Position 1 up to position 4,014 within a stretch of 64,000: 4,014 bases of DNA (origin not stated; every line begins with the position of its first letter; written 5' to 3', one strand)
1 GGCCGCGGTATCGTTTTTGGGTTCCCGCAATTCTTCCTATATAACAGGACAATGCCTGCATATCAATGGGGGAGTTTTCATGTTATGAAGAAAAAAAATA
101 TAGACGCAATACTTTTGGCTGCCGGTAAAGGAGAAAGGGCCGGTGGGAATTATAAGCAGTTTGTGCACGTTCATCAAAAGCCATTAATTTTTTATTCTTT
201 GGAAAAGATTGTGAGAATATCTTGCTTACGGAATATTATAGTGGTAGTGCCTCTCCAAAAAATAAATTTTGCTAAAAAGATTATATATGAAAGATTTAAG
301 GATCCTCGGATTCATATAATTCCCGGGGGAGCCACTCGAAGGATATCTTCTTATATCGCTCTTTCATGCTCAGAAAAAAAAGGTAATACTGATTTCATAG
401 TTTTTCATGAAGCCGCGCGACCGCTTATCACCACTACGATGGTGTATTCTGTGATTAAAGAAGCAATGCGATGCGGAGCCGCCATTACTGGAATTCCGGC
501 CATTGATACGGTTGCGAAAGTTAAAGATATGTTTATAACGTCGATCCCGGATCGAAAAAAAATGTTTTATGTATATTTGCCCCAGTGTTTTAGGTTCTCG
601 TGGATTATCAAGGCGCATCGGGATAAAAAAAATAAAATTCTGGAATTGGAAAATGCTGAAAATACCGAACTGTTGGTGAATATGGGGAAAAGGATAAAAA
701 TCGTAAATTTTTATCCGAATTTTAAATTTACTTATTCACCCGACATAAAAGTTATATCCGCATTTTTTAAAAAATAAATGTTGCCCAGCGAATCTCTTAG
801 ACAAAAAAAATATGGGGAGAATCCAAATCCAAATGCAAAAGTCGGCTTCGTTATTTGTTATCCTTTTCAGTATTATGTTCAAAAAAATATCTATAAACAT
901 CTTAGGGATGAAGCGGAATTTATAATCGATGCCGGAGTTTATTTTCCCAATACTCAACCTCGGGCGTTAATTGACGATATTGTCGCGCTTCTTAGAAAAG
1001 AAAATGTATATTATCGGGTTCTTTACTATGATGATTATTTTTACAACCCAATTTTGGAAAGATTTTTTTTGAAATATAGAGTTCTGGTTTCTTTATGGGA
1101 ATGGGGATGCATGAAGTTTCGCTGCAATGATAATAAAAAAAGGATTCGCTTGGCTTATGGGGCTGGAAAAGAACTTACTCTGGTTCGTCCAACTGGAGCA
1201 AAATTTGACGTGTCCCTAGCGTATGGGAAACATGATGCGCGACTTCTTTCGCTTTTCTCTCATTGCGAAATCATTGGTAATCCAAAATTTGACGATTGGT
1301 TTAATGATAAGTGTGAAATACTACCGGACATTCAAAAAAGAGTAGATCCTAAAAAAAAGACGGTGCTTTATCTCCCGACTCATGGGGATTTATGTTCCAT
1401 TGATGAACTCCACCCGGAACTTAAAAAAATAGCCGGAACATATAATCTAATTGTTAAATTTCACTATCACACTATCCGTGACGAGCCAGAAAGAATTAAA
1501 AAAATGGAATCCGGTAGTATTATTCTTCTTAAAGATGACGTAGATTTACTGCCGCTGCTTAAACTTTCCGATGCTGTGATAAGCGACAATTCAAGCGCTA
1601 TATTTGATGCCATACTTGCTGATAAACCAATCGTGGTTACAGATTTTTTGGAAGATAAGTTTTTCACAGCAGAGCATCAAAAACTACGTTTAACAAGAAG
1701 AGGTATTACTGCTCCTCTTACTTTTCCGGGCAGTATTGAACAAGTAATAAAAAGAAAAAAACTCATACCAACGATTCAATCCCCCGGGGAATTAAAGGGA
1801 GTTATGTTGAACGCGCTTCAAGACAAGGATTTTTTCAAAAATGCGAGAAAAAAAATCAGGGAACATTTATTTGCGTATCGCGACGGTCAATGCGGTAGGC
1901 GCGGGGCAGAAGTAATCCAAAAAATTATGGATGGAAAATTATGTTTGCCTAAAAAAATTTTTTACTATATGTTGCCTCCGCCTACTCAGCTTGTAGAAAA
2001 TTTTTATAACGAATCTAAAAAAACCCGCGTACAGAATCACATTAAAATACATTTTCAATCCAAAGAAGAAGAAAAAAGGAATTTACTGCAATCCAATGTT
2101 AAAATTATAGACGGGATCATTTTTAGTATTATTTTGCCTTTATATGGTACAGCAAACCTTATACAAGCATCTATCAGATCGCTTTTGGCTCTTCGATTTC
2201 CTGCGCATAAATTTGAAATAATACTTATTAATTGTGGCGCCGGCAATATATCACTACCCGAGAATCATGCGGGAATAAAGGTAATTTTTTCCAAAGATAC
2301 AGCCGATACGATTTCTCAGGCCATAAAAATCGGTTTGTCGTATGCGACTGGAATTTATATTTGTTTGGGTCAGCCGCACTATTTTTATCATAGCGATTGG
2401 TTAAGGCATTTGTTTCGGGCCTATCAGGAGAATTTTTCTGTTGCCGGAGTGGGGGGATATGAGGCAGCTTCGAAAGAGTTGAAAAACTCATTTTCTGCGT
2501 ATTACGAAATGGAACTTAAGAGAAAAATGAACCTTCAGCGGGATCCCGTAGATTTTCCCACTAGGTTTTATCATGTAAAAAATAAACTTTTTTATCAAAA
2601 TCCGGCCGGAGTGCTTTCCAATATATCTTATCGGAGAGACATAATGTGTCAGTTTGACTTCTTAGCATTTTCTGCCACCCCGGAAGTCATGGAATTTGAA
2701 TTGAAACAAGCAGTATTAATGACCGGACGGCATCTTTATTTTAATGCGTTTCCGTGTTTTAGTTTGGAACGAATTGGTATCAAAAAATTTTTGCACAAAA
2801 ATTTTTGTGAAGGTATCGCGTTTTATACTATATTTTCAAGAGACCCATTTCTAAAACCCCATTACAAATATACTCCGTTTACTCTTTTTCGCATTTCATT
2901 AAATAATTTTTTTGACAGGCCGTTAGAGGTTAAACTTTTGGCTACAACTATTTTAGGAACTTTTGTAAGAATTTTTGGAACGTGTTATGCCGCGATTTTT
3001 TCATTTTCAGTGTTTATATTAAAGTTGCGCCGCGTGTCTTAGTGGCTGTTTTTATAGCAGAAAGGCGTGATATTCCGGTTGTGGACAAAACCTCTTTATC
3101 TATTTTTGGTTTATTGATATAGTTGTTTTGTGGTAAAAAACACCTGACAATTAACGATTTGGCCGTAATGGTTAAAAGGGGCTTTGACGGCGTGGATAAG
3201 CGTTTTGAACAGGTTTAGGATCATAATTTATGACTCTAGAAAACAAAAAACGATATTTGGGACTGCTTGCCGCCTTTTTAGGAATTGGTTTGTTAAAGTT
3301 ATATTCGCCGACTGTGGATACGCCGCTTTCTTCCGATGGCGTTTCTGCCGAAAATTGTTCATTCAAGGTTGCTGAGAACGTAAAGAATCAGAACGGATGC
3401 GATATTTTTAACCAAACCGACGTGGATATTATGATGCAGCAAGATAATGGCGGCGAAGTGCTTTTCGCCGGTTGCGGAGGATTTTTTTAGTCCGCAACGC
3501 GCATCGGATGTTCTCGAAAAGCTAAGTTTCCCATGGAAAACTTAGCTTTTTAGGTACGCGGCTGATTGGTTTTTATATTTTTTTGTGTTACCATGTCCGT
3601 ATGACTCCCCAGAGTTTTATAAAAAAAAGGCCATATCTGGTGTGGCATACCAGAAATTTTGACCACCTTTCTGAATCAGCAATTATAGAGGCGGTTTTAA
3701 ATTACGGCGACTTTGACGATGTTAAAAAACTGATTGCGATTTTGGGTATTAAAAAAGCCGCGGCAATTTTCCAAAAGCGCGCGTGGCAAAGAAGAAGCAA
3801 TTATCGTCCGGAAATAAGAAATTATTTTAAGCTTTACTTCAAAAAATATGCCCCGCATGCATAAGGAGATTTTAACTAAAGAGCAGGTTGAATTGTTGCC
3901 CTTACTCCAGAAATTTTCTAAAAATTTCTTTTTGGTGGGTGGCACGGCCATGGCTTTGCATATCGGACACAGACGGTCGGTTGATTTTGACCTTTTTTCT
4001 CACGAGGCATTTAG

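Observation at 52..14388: AT-rich cell-envelope polymer locus with three PaaK/CapK-like adenylate-forming paralogs, a ThDP enzyme and a TagF-GT2 fusion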

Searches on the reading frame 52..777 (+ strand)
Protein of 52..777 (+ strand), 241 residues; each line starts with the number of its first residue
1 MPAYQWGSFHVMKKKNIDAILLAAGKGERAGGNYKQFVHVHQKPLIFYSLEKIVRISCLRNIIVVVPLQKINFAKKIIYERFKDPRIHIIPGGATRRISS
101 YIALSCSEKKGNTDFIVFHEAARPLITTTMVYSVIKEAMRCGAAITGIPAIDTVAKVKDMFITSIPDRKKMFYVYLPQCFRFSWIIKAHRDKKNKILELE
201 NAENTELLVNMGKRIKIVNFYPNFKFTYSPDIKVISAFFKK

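Call 4: search_protein_families(library=pfam, proteins=[window:52-777:+], max_evalue=0.01)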
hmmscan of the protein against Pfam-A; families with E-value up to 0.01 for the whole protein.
window:52-777:+ (241 aa): 2 families
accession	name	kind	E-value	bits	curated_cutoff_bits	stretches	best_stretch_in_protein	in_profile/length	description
PF01128.25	IspD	-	4.1e-34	118.7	27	1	19-238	3-218/221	2-C-methyl-D-erythritol 4-phosphate cytidylyltransferase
PF12804.13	NTP_transf_3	-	6.4e-07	30.1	27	1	19-138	1-111/160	MobA-like NTP transferase domain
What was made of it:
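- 52..777 (+): IspD/TarI-family cytidylyltransferase. The gene caller starts it at 85. Pfam IspD 4e-34 (call 4).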

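Call 5: search_protein_families(library=ncbifam, proteins=[window:52-777:+], max_evalue=0.01)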
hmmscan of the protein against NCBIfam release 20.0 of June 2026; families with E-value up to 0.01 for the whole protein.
window:52-777:+ (241 aa): 18 families
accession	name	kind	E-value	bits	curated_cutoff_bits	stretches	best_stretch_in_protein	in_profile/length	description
TIGR00453.1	ispD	equivalog_domain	7.2e-40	136.8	181.3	1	19-238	2-218/219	2-C-methyl-D-erythritol 4-phosphate cytidylyltransferase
NF001183.0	PRK00155.1-3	subfamily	6.9e-36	123.7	166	1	19-240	4-232/237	D-ribitol-5-phosphate cytidylyltransferase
NF001186.0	PRK00155.2-3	equivalog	6.6e-32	110.8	253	1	15-240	3-223/224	2-C-methyl-D-erythritol 4-phosphate cytidylyltransferase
NF009924.0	PRK13385.1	subfamily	2e-31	109.4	342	1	17-238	3-222/230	2-C-methyl-D-erythritol 4-phosphate cytidylyltransferase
NF006899.0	PRK09382.1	equivalog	2.3e-29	102.7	417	1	13-239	3-220/387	bifunctional 2-C-methyl-D-erythritol 4-phosphate cytidylyltransferase/2-C-methyl-D-erythritol 2,4-cyclodiphosphate synthase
TIGR03310.1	matur_MocA_YgfJ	equivalog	1.3e-05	25.3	186.45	1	18-136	1-113/188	molybdenum cofactor cytidylyltransferase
TIGR01208.1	rmlA_long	equivalog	4.8e-05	22.4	320.25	1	19-118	2-104/353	glucose-1-phosphate thymidylyltransferase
NF045495.1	AdoCbiPCobY_Meth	equivalog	5.9e-05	22.6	250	1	17-92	1-77/195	adenosylcobinamide-phosphate guanylyltransferase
NF041173.1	Sug_nt_acttase_Thmprot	equivalog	6.8e-05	22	600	1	18-118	2-102/405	bifunctional sugar-1-phosphate nucleotidylyltransferase/acetyltransferase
NF010935.0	PRK14355.1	equivalog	0.00017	20.3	718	1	15-148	2-131/459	bifunctional UDP-N-acetylglucosamine diphosphorylase/glucosamine-1-phosphate N-acetyltransferase GlmU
NF041313.1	UDPGP_AglF_Halo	equivalog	0.00044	19.8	400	1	18-71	2-58/234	UTP--glucose-1-phosphate uridylyltransferase AglF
NF001457.0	PRK00317.1-3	equivalog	0.0005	19.6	164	1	18-70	3-54/200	molybdenum cofactor guanylyltransferase MobA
TIGR03992.1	Arch_glmU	subfamily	0.00068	18.6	292.1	1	18-83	2-65/393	bifunctional sugar-1-phosphate nucleotidylyltransferase/acetyltransferase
TIGR02665.1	molyb_mobA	equivalog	0.00096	19.2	151.85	1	17-53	1-37/186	molybdenum cofactor guanylyltransferase MobA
TIGR01173.1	glmU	equivalog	0.0011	17.9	366.85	1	18-139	2-118/452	bifunctional UDP-N-acetylglucosamine diphosphorylase/glucosamine-1-phosphate N-acetyltransferase GlmU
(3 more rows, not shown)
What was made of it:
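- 52..777 (+): NCBIfam ribitol-5-P cytidylyltransferase subfamily, 124 bits, below the cut-off of 166 (call 5).
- On Wall teichoic acid biosynthesis locus: The NCBIfam ribitol-5-P cytidylyltransferase subfamily score is below its cut-off (124 against 166, call 5).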

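Call 48: search_solved_structures(query=window:52-777:+, max_evalue=1e-8)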
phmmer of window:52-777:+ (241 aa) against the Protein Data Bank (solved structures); distinct sequences matched with E-value up to 1e-8: 22.
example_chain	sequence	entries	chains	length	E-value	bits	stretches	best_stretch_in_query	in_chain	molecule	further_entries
4jis_A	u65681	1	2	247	1.3e-23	86.9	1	19-239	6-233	ribitol-5-phosphate cytidylyltransferase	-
6xhp_A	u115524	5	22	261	7.6e-23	84.4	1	21-239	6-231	Ribitol-5-phosphate cytidylyltransferase 1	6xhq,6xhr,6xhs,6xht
5ddt_A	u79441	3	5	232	1.1e-22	83.9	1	17-235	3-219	2-C-methyl-D-erythritol 4-phosphate cytidylyltransferase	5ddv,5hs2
3f1c_A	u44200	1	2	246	9.4e-21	77.6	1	19-239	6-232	Putative 2-C-methyl-D-erythritol 4-phosphate cytidylyltransferase 2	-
1vpa_A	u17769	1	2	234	2.2e-20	76.4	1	17-234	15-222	2-C-methyl-D-erythritol 4-phosphate cytidylyltransferase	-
2vsh_A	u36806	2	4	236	1.3e-18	70.6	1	19-240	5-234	2-C-METHYL-D-ERYTHRITOL 4-PHOSPHATE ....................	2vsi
5mrq_A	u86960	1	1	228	4.9e-17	65.4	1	14-230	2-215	2-C-methyl-D-erythritol 4-phosphate cytidylyltransferase, chloroplastic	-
1w77_A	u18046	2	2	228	7.4e-17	64.8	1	14-230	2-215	2C-METHYL-D-ERYTHRITOL 4-PHOSPHATE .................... | 2-C-methyl-D-erythritol 4-phosphate cytidylyltransferase, chloroplastic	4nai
4cvh_A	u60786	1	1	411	8.8e-17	64.6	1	15-238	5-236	ISOPRENOID SYNTHASE DOMAIN-CONTAINING PROTEIN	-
2yc3_A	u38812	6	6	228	9.8e-17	64.4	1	14-230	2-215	2-C-METHYL-D-ERYTHRITOL 4-PHOSPHATE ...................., CHLOROPLASTIC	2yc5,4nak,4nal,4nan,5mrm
2ycm_A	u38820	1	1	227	1.4e-16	64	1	15-230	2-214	2-C-METHYL-D-ERYTHRITOL 4-PHOSPHATE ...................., CHLOROPLASTIC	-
5mrn_A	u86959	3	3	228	3.9e-16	62.5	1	14-197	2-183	2-C-methyl-D-erythritol 4-phosphate cytidylyltransferase, chloroplastic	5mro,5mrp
3okr_A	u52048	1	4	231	6e-15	58.6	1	16-237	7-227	2-C-methyl-D-erythritol 4-phosphate cytidylyltransferase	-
3q7u_A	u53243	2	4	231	6e-15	58.6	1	16-237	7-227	2-C-methyl-D-erythritol 4-phosphate cytidyltransferase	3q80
2xwn_A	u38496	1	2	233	7.1e-15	58.4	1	16-235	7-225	2-C-METHYL-D-ERYTHRITOL 4-PHOSPHATE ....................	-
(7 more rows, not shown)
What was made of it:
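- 52..777 (+): Best PDB hits are TarI 4jis and 6xhp (call 48).
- On Wall teichoic acid biosynthesis locus: IspD/TarI family; best PDB hits are TarI (calls 4, 48).
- Checked: Its best solved relatives are ribitol-5-P cytidylyltransferases (TarI; 4jis, 1.3e-23, call 48).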

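Call 85: find_encoding_contigs(protein=window:85-777:+, flank=10000, max_places=3)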
Protein window:85-777:+ (230 aa): 8 contigs read that carry it; 3 places shown.
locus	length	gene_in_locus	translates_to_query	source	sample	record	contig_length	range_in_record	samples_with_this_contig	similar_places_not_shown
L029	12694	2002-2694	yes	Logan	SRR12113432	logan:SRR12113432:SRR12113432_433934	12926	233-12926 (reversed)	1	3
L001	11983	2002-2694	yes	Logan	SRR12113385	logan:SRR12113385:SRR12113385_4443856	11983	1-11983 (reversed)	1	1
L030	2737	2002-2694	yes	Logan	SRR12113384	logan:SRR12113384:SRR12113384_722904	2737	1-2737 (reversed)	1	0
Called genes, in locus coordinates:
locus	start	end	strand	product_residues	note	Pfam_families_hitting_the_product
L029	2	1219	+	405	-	?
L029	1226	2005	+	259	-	PF00106:adh_short, PF23441:SDR, PF01370:Epimerase (weak), PF08659:KR, PF13561:adh_short_C2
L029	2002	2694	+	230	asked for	PF01128:IspD, PF12804:NTP_transf_3 (weak)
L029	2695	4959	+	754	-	PF04464:Glyphos_transf, PF00535:Glycos_transf_2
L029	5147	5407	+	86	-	-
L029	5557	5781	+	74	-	-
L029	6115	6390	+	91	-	-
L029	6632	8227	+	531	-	PF02776:TPP_enzyme_N, PF00205:TPP_enzyme_M, PF02775:TPP_enzyme_C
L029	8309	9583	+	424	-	PF00501:AMP-binding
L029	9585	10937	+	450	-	-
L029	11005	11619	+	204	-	-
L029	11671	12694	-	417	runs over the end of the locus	?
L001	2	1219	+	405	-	?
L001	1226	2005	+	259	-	PF00106:adh_short, PF23441:SDR, PF01370:Epimerase (weak), PF08659:KR, PF13561:adh_short_C2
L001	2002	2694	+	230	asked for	PF01128:IspD, PF12804:NTP_transf_3 (weak)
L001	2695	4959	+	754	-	PF04464:Glyphos_transf, PF00535:Glycos_transf_2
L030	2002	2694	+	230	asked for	PF01128:IspD, PF12804:NTP_transf_3 (weak)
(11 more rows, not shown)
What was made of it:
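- Tried and rejected: All contigs of this organism end at the same point (call 85).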

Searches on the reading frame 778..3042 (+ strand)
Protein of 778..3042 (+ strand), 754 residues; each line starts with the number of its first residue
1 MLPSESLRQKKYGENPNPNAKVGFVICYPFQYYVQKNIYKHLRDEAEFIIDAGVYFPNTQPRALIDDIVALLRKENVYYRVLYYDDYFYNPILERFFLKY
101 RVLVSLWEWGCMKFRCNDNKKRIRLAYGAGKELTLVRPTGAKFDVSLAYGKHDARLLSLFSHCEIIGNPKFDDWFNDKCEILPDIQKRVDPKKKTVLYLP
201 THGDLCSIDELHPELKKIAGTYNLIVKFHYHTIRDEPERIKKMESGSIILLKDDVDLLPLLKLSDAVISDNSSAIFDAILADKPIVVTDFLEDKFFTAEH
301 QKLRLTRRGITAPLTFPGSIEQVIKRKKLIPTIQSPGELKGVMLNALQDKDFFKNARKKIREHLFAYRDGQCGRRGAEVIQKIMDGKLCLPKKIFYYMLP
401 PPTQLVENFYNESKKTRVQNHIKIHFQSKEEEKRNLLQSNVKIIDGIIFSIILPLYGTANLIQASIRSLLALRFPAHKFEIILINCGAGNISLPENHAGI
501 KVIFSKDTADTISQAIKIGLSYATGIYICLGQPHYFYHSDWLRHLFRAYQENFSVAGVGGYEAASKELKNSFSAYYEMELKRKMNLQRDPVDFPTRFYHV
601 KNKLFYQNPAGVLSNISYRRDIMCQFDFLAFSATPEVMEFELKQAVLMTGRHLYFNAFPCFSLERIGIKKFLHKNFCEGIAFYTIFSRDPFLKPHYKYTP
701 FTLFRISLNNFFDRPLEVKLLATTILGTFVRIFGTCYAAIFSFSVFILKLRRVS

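Call 4: search_protein_families(library=pfam, proteins=[window:778-3042:+], max_evalue=0.01)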
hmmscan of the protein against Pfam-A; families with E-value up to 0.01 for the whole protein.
window:778-3042:+ (754 aa): 2 families
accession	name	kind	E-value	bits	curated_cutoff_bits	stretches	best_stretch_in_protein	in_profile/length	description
PF04464.20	Glyphos_transf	-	1.1e-12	48.1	22.1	1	165-375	162-360/367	CDP-Glycerol:Poly(glycerophosphate) glycerophosphotransferase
PF00535.33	Glycos_transf_2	-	2.7e-08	34.4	23.3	1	450-574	1-129/168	Glycosyl transferase family 2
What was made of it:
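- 778..3042 (+): TagF-like phosphotransferase fused to a GT2 domain, with a C-terminal hydrophobic helix. PF00535 at 34.4 bits, aa 450–574 (call 4).
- Checked: 778–3042 carries Glyphos_transf (aa 165–375, 48 bits) and Glycos_transf_2 (aa 450–574) (call 4).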

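Call 5: search_protein_families(library=ncbifam, proteins=[window:778-3042:+], max_evalue=0.01)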
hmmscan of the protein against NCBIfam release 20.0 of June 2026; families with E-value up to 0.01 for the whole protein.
window:778-3042:+ (754 aa): 2 families
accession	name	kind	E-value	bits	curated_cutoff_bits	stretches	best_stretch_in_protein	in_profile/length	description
NF007482.0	PRK10073.1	equivalog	0.0026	16.8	423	1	449-530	8-91/334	glycosyltransferase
TIGR03937.1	PgaC_IcaA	equivalog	0.0038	16.2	422.3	1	425-527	23-128/407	poly-beta-1,6-N-acetyl-D-glucosamine synthase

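Call 47: search_solved_structures(query=window:778-3042:+, max_evalue=0.01)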
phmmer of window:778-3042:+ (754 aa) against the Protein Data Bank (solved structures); distinct sequences matched with E-value up to 0.01: 2.
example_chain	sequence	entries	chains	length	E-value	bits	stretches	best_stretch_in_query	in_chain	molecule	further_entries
5hea_A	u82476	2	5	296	3.3e-07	32.4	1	445-567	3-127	Putative glycosyltransferase (GalT1)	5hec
6p61_A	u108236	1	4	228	6.5e-05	24.8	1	449-558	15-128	Glycosyltransferase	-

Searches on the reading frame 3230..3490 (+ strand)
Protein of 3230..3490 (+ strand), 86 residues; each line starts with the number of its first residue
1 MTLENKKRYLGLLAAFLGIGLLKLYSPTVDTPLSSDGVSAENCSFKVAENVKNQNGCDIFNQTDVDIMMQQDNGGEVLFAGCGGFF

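Call 62: search_protein_families(library=ncbifam, proteins=[window:3230-3487:+], max_evalue=10)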
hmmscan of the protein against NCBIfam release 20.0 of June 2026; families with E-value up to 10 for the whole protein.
seq(86 aa): 0 families
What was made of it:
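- Tried and rejected: NCBIfam on five peptides gave nothing meaningful (call 62).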

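Call 95: search_protein_families(library=padloc, proteins=[window:3230-3490:+], max_evalue=0.01)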
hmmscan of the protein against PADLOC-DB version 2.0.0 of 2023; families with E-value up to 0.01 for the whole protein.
window:3230-3490:+ (86 aa): 0 families

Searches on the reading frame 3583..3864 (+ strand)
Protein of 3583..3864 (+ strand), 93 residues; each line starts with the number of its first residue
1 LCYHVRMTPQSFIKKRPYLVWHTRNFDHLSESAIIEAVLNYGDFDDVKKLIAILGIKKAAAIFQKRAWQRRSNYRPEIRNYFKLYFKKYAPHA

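Call 69: search_protein_families(library=pfam, proteins=[window:3583-3864:+], max_evalue=0.01)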
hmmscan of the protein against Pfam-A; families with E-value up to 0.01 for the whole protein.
window:3583-3864:+ (93 aa): 1 family
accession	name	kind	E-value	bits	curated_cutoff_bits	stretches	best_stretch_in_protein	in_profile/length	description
PF21956.1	DUF6922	-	0.0065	16.4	27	0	32-60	21-49/52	Family of unknown function (DUF6922)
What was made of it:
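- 3583..4473 (+): Decayed toxin–antitoxin cassette: a small antitoxin-like ORF plus AbiEii-type toxin fragments. Weak DUF6922 hit (call 69).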
